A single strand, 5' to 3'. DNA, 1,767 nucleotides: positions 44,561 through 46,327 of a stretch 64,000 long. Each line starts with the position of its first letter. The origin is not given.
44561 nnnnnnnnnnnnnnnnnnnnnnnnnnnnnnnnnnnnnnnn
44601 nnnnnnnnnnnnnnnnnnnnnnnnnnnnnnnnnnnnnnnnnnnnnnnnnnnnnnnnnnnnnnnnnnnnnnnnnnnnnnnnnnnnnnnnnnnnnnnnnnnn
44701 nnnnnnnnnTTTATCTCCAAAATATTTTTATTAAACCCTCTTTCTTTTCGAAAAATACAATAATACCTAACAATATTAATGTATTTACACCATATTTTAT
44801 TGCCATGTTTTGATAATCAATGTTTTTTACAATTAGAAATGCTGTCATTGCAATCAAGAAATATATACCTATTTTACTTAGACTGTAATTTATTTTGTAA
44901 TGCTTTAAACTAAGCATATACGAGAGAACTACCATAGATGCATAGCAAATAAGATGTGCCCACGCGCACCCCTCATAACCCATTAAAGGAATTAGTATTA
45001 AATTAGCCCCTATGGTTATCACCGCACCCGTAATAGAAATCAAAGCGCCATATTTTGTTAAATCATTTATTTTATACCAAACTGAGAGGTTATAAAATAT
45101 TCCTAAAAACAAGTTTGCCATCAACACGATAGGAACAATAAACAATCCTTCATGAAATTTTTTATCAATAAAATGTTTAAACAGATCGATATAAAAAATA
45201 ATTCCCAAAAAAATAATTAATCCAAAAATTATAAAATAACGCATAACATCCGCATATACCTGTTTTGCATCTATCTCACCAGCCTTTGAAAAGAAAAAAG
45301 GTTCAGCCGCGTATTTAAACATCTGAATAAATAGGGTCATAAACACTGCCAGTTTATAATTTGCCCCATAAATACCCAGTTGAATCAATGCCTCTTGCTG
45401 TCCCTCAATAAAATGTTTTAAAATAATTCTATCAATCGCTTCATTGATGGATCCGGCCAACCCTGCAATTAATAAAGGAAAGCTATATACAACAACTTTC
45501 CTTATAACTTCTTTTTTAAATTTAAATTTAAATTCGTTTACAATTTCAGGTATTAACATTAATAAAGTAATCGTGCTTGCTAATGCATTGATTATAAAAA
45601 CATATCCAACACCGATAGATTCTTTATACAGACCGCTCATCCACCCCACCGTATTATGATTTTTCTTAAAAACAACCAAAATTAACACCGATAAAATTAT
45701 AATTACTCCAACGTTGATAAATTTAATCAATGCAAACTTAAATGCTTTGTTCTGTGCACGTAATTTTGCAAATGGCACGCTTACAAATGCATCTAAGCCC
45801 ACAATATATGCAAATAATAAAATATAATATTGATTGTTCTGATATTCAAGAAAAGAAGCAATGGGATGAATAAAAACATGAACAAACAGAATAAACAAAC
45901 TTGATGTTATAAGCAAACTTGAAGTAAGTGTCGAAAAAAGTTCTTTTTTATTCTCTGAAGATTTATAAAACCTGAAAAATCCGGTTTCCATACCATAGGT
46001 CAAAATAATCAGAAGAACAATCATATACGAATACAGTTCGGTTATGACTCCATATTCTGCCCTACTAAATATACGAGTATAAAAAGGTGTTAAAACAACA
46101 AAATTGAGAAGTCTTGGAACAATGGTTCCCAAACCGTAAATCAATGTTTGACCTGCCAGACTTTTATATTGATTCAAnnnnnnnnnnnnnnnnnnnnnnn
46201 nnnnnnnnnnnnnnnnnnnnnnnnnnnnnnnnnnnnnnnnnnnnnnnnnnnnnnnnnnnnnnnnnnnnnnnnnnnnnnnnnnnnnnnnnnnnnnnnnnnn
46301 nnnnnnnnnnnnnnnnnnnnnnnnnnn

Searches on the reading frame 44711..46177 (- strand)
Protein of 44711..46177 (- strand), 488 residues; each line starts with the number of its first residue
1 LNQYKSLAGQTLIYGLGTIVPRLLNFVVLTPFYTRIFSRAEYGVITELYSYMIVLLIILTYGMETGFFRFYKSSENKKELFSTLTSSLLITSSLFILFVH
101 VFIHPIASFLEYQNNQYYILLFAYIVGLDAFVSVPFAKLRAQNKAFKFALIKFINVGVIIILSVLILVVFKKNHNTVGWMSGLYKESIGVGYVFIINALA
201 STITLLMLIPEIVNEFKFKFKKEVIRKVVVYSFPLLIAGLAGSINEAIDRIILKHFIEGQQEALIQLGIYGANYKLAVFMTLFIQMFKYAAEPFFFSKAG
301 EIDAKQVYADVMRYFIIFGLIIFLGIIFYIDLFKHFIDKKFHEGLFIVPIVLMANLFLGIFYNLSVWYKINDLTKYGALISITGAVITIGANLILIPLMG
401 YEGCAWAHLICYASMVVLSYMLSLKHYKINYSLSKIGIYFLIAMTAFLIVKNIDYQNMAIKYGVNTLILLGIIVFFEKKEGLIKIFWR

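Call 36: search_protein_families(library=pfam, proteins=[window:44711-46177:-], max_evalue=0.00001)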
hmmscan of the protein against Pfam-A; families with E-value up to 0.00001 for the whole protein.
window:44711-46177:- (488 aa): 2 families
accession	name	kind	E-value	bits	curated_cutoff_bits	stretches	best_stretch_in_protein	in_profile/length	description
PF01943.22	Polysacc_synt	-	7.3e-14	52.3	28.2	1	11-295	5-270/274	Polysaccharide biosynthesis protein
PF13440.11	Polysacc_synt_3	-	1.5e-06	28.1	23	1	34-284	3-228/293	Polysaccharide biosynthesis protein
